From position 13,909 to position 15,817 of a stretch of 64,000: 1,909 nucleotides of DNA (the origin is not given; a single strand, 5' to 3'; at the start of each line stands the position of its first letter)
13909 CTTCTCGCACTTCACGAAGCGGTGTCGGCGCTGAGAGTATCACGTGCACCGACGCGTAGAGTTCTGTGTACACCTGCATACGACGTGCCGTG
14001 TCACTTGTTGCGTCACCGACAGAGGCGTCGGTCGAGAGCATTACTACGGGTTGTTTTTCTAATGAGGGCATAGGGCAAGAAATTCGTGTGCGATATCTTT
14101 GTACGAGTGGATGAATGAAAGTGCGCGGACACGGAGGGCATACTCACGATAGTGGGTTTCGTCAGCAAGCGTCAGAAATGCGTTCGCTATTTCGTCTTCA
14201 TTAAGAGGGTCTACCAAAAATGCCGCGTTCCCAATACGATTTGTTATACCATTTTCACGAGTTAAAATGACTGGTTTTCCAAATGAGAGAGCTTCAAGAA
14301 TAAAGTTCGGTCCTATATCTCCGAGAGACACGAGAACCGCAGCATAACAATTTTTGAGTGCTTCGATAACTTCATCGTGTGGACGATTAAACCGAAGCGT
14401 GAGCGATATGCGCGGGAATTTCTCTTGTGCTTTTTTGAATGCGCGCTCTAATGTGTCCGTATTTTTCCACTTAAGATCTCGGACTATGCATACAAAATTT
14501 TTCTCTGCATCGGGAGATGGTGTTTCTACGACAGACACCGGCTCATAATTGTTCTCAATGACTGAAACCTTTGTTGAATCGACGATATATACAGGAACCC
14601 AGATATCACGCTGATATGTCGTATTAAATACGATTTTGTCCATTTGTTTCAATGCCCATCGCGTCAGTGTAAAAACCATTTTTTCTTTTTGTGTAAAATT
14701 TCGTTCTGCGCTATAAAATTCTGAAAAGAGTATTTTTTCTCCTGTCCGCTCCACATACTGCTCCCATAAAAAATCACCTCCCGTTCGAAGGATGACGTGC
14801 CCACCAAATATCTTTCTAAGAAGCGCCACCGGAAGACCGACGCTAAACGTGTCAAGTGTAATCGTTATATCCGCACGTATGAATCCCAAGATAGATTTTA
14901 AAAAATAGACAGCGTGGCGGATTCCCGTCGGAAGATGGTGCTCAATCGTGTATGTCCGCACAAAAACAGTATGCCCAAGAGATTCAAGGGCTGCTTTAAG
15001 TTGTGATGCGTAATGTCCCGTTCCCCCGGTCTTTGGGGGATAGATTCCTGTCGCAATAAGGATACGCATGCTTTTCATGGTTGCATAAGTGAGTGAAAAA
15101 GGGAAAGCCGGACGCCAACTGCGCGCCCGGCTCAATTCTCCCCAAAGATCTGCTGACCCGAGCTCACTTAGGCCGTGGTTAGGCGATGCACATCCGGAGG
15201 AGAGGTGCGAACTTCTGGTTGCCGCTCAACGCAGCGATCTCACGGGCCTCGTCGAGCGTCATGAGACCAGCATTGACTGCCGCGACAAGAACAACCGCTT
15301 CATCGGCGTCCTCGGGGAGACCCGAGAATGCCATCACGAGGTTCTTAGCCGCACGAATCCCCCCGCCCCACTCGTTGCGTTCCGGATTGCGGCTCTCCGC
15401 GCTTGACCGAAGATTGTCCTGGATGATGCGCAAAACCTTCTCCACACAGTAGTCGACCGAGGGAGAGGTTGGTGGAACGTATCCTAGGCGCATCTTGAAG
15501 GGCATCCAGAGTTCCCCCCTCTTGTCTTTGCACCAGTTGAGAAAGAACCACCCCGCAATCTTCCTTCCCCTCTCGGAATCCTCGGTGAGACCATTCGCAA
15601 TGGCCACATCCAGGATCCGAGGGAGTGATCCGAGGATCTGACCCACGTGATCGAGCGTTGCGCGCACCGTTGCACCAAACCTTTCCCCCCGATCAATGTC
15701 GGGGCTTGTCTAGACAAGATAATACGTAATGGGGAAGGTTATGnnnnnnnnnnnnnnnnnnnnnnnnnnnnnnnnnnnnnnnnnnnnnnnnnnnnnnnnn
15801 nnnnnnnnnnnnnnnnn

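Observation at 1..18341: About 18 kb protein-glycosylation-like island next to a secreted LTD-PKD-LTD surface protein with a poly-Ser/Thr linker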

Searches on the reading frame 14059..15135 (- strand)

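Call 5: search_protein_families(library=pfam, proteins=[window:14059-15135:-], max_evalue=0.01)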
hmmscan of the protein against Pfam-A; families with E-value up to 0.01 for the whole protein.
window:14059-15135:- (358 aa): 3 families
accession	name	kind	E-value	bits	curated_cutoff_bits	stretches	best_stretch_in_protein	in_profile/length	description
PF00534.26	Glycos_transf_1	-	8.1e-10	38.9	26.4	1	228-330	58-162/172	Glycosyl transferases group 1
PF13692.12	Glyco_trans_1_4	-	2.6e-09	37.9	27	1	242-325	60-141/142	Glycosyl transferases group 1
PF13439.12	Glyco_transf_4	-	1.5e-06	28.8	28.5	0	149-195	118-164/170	Glycosyltransferase Family 4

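Call 51: search_protein_families(library=ncbifam, proteins=[window:14059-15078:-], max_evalue=0.001)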
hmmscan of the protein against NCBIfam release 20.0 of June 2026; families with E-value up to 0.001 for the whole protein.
window:14059-15078:- (339 aa): 3 families
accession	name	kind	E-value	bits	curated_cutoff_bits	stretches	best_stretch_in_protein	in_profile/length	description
TIGR04047.1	MSMEG_0565_glyc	hypoth_equivalog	2.2e-06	27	259.85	1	259-335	292-369/373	MSMEG_0565 family glycosyltransferase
NF041876.1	EPS_EpsE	equivalog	0.00012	21.4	400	1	233-310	285-364/389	exopolysaccharide biosynthesis GT4 family glycosyltransferase EpsE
TIGR03088.1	stp2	hypoth_equivalog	0.00022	20.4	409.05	1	228-309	257-340/374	TIGR03088 family PEP-CTERM/XrtA system glycosyltransferase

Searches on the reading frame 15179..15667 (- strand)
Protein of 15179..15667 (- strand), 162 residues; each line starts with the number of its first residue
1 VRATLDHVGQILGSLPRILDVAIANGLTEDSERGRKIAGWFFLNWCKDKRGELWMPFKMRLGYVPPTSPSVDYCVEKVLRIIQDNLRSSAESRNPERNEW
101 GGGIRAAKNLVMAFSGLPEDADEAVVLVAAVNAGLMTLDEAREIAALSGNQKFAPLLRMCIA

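Call 5: search_protein_families(library=pfam, proteins=[window:15179-15667:-], max_evalue=0.01)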
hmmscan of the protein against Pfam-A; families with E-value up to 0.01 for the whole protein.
window:15179-15667:- (162 aa): 0 families

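Call 22: search_protein_families(library=ncbifam, proteins=[window:15179-15667:-], max_evalue=0.01)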
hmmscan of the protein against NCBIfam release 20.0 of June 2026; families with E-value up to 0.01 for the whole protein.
window:15179-15667:- (162 aa): 0 families

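Call 49: search_protein_families(library=pfam, proteins=[window:15179-15667:-], max_evalue=0.01)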
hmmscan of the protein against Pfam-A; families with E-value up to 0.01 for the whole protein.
window:15179-15667:- (162 aa): 0 families
